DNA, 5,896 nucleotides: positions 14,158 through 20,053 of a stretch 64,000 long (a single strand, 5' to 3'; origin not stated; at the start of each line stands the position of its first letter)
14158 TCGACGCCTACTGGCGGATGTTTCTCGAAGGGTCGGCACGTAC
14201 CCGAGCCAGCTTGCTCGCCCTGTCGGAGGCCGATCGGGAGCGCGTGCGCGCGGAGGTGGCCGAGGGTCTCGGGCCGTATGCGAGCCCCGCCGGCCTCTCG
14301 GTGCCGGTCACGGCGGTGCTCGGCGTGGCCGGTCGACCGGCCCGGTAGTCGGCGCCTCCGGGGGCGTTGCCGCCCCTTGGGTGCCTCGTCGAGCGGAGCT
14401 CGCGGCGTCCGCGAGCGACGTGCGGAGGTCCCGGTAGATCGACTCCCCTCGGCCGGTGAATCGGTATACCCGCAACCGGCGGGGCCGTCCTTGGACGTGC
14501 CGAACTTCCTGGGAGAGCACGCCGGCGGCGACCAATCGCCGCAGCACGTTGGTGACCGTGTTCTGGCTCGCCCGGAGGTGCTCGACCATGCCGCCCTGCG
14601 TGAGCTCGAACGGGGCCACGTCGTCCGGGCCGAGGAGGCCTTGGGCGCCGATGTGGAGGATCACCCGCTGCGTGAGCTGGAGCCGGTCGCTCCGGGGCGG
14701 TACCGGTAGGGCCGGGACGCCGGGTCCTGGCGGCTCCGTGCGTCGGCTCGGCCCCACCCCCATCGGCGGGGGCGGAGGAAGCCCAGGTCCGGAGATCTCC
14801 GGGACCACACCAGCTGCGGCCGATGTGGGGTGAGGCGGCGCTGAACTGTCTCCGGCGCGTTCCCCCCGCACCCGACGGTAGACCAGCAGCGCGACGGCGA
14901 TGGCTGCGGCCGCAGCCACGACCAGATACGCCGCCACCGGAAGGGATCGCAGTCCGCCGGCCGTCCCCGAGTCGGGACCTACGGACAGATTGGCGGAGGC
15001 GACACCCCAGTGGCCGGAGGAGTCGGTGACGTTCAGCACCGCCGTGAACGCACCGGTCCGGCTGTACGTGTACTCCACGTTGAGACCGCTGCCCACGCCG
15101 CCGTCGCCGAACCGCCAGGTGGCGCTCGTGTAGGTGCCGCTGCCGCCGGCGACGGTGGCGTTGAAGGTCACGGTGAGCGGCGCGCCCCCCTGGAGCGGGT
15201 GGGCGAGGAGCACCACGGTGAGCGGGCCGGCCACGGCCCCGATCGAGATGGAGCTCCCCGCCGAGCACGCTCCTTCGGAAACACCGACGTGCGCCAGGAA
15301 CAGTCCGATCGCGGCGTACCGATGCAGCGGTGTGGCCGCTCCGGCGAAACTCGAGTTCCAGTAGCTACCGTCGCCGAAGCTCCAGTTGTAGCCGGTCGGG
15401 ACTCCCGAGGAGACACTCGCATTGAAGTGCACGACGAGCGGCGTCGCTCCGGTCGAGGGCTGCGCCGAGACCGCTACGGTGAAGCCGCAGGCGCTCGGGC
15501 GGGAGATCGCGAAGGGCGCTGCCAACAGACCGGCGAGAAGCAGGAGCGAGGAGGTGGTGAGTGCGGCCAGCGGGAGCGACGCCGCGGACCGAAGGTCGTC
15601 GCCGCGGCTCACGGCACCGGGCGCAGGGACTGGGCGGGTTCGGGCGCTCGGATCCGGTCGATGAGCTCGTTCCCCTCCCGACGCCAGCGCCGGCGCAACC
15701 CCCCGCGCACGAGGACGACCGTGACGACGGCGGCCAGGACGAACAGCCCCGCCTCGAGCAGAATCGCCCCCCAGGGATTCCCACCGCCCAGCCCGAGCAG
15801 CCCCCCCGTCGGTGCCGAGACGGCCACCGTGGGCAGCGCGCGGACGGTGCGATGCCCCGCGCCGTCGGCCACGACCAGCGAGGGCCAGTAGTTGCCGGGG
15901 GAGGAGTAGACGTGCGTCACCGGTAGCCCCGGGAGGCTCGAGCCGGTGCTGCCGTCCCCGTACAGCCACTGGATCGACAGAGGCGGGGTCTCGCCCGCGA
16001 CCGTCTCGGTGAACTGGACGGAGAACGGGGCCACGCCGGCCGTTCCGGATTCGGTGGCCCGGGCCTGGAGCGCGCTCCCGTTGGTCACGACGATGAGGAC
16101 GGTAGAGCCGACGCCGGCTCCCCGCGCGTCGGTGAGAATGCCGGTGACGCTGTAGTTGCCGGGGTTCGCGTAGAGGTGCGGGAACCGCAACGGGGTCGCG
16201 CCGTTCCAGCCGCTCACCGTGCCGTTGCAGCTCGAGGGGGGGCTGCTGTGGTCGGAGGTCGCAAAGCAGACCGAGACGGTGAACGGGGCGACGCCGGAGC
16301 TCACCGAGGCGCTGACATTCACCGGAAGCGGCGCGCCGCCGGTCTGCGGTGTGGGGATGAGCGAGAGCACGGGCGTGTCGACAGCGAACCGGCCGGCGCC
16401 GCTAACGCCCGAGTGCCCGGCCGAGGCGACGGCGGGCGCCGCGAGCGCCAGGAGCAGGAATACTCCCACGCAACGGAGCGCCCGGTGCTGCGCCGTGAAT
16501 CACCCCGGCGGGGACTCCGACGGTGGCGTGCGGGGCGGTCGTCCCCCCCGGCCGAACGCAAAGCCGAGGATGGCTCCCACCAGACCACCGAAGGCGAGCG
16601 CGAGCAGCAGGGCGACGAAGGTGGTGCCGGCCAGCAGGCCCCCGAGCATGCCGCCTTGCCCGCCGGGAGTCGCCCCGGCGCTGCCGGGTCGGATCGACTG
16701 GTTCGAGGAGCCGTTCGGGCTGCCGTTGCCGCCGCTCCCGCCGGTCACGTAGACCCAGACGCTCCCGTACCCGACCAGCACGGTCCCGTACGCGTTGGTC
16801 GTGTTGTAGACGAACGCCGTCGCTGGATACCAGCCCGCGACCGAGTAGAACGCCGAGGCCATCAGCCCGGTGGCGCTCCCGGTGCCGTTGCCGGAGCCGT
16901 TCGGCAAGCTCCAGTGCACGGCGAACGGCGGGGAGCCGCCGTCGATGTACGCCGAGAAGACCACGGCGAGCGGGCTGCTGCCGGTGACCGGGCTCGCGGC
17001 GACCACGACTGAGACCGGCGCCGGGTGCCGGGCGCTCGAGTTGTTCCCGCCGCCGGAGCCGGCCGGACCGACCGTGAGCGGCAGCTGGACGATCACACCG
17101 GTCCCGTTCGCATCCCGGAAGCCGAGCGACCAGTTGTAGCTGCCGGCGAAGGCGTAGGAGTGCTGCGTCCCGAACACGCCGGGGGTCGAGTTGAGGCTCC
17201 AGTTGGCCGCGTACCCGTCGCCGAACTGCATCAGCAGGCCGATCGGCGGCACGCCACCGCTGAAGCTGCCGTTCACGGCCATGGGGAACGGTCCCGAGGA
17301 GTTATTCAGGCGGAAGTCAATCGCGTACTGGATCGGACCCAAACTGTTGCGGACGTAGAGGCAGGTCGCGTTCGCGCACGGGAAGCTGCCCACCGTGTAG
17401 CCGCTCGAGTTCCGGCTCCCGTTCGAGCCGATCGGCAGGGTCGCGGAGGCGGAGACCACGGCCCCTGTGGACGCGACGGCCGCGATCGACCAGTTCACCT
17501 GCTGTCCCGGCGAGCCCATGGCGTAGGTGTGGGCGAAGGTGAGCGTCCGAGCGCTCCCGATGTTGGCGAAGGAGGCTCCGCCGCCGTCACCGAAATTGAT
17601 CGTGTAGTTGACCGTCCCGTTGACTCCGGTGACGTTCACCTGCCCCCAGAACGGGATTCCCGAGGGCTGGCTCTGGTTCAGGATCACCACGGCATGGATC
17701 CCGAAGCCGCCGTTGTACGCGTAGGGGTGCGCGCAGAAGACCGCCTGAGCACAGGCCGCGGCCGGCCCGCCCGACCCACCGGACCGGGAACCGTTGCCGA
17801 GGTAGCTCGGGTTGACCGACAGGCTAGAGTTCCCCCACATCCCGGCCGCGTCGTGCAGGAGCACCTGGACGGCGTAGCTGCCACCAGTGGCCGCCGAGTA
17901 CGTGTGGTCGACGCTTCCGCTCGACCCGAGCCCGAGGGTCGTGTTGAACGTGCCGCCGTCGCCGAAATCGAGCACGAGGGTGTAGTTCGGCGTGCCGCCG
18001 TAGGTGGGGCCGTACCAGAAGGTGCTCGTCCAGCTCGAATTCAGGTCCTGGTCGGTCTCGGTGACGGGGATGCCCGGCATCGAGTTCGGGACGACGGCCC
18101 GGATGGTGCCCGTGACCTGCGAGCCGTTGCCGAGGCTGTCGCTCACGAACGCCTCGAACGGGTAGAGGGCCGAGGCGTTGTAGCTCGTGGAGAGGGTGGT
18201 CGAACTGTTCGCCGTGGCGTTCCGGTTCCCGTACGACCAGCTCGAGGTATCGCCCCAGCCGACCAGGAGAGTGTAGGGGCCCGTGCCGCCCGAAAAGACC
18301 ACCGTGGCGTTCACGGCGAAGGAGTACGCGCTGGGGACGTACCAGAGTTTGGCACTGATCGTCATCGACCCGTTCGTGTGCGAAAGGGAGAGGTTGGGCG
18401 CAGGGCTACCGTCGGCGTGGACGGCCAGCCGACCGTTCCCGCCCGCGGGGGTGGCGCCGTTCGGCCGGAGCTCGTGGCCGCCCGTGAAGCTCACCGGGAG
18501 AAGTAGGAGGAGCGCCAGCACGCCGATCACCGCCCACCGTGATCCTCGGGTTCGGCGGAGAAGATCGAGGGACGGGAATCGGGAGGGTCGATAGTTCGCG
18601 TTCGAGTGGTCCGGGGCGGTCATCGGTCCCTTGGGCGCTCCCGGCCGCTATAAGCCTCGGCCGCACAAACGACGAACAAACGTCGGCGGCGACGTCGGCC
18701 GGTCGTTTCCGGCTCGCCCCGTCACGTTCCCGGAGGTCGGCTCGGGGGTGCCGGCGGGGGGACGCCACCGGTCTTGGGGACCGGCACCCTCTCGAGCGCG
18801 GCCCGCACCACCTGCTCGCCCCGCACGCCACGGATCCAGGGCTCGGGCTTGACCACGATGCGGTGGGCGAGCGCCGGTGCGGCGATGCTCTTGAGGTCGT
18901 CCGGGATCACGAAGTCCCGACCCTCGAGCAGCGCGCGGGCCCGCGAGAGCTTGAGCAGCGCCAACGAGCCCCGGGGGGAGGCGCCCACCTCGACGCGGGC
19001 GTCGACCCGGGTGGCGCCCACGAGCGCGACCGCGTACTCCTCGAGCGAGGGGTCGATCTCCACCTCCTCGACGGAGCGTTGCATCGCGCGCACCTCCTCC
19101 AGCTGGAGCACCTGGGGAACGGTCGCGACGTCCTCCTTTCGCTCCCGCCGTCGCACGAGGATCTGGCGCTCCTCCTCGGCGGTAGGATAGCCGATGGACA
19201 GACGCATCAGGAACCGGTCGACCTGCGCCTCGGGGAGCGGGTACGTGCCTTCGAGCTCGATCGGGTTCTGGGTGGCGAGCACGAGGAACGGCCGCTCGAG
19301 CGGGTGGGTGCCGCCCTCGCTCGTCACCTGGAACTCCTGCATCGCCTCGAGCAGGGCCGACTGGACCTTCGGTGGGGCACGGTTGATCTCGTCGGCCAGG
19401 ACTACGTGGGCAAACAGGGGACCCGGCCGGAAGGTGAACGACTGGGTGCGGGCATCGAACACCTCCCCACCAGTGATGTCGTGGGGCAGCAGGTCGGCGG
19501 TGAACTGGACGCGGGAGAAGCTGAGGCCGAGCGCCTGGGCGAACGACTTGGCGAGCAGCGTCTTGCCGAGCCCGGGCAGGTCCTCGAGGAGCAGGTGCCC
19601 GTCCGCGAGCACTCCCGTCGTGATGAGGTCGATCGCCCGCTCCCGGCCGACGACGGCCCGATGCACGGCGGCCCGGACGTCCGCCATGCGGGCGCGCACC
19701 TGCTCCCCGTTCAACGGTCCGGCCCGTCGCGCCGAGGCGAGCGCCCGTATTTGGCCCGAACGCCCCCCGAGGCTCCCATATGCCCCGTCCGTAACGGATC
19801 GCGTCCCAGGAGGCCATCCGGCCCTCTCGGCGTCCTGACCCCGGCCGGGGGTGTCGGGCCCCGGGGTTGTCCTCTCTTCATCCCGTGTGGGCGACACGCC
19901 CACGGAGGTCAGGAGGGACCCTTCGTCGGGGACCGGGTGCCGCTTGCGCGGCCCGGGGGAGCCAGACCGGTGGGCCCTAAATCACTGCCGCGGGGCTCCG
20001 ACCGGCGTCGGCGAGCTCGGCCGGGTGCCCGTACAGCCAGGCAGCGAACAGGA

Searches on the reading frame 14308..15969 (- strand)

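Call 7: search_protein_families(library=pfam, proteins=[window:14308-15969:-], max_evalue=0.01)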
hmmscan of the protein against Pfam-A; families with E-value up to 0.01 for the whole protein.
window:14308-15969:- (553 aa): 2 families
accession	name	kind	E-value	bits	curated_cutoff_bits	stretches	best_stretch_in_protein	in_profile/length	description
PF18911.6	PKD_4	-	6.3e-20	71.5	27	2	263-324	16-79/85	PKD domain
PF00801.26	PKD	-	1.2e-17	64.1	23.5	2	263-320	13-71/80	PKD domain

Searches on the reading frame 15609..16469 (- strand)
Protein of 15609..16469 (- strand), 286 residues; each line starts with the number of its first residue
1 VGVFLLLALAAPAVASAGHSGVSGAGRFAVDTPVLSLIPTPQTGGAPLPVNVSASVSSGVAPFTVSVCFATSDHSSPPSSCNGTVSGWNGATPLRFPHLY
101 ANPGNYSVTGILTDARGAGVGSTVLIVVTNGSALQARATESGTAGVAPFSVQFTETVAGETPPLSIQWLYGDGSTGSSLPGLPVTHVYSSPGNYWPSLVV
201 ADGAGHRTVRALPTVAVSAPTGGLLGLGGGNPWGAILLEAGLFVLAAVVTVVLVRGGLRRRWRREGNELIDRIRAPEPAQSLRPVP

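Call 7: search_protein_families(library=pfam, proteins=[window:15609-16469:-], max_evalue=0.01)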
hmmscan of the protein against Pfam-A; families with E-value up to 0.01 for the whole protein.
window:15609-16469:- (286 aa): 2 families
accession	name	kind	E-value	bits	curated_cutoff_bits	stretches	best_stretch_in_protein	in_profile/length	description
PF18911.6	PKD_4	-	3.5e-14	53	27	1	147-211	18-79/85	PKD domain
PF00801.26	PKD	-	2.9e-11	43.6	23.5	1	140-208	6-73/80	PKD domain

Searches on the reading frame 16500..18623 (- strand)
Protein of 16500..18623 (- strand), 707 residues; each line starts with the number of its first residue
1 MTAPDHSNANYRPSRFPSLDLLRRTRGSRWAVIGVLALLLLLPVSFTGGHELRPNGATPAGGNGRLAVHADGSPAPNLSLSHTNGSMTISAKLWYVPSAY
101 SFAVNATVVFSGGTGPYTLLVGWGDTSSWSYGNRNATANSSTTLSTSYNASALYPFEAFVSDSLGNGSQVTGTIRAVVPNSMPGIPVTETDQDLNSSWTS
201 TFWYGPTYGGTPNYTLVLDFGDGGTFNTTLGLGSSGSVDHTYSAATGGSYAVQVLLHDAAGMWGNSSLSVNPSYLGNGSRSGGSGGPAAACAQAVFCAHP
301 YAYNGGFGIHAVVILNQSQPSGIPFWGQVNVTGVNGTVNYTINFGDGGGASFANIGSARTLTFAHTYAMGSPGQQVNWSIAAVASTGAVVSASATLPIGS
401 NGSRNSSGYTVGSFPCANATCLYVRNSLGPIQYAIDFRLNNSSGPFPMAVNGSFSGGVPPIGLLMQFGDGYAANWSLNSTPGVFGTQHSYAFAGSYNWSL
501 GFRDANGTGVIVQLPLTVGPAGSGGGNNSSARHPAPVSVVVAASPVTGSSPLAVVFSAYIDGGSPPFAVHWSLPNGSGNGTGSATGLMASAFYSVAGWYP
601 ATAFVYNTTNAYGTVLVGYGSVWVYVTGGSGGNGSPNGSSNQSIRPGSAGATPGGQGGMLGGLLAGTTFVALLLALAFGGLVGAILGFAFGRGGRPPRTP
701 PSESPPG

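Call 7: search_protein_families(library=pfam, proteins=[window:16500-18623:-], max_evalue=0.01)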
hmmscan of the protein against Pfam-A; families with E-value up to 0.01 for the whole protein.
window:16500-18623:- (707 aa): 1 family
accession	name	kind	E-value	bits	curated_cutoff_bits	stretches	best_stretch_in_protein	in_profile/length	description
PF18911.6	PKD_4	-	2.7e-07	31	27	0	190-266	10-78/85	PKD domain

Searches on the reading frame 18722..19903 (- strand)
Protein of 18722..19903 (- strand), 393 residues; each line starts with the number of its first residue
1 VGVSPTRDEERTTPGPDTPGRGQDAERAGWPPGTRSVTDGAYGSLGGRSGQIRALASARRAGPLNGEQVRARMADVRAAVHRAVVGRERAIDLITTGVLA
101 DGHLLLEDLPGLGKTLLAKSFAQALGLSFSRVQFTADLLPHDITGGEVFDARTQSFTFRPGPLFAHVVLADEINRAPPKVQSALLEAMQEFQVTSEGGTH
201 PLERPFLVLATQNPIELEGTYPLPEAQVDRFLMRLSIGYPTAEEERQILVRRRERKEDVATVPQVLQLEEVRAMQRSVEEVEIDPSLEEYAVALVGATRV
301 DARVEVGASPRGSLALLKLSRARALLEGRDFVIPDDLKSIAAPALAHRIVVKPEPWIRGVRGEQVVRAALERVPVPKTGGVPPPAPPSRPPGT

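Call 7: search_protein_families(library=pfam, proteins=[window:18722-19903:-], max_evalue=0.01)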
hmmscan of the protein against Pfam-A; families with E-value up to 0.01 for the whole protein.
window:18722-19903:- (393 aa): 8 families
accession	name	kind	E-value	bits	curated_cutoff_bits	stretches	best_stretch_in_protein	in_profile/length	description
PF07726.17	AAA_3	-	5.4e-62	207.9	27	1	103-233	1-131/131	ATPase family associated with various cellular activities (AAA)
PF17863.7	AAA_lid_2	-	1.8e-23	82.5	22.7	1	297-367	2-72/74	AAA lid domain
PF07728.20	AAA_5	-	6.1e-13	49.4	22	1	104-231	2-139/139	AAA domain (dynein-related subfamily)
PF20030.5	bpMoxR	-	5.3e-08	32.6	27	1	72-275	2-204/205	MoxR domain in the MoxR-vWA-beta-propeller ternary systems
PF00004.35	AAA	-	1.4e-06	29.2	21.2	1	109-217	6-114/131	ATPase family associated with various cellular activities (AAA)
PF05496.18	RuvB_N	-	5.9e-06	26.6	27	1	102-193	34-113/159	Holliday junction DNA helicase RuvB P-loop domain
PF00158.32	Sigma54_activat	-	0.0012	18.9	20.2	1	100-212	21-141/168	Sigma-54 interaction domain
PF00493.29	MCM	-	0.0038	16.8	23.3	1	73-215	29-174/224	MCM P-loop domain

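Call 9: search_protein_families(library=ncbifam, proteins=[window:18722-19903:-], max_evalue=0.01)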
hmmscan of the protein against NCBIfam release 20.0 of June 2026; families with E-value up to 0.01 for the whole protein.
window:18722-19903:- (393 aa): 9 families
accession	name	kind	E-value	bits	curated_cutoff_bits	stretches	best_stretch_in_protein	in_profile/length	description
TIGR02031.1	BchD-ChlD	equivalog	2.5e-10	39.7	499.55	1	157-354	81-276/608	magnesium chelatase ATPase subunit D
TIGR02442.1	Cob-chelat-sub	hypoth_equivalog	2.8e-09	36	779.45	1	167-353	130-314/641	putative cobaltochelatase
NF047784.1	MadB_ATPase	equivalog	1.2e-08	34.6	475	1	167-268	141-236/298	MadB family AAA-type ATPase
TIGR02030.1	BchI-ChlI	equivalog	1.6e-08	34.1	466.95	1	206-353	175-318/337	magnesium chelatase ATPase subunit I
NF010054.0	PRK13531.1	equivalog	1.4e-06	27.7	681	1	68-337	6-277/498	ATPase RavA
TIGR00635.1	ruvB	equivalog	3e-05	23.2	299.05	1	102-194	31-111/305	Holliday junction branch migration DNA helicase RuvB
NF000868.0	PRK00080.1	equivalog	3.8e-05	22.8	282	1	102-194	52-132/330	Holliday junction branch migration DNA helicase RuvB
TIGR02640.1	gas_vesic_GvpN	equivalog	0.00094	18.8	266.8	1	169-277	110-220/262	gas vesicle protein GvpN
TIGR00764.1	lon_rel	equivalog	0.0012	17.5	516.6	0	83-125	19-61/608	ATP-dependent protease LonB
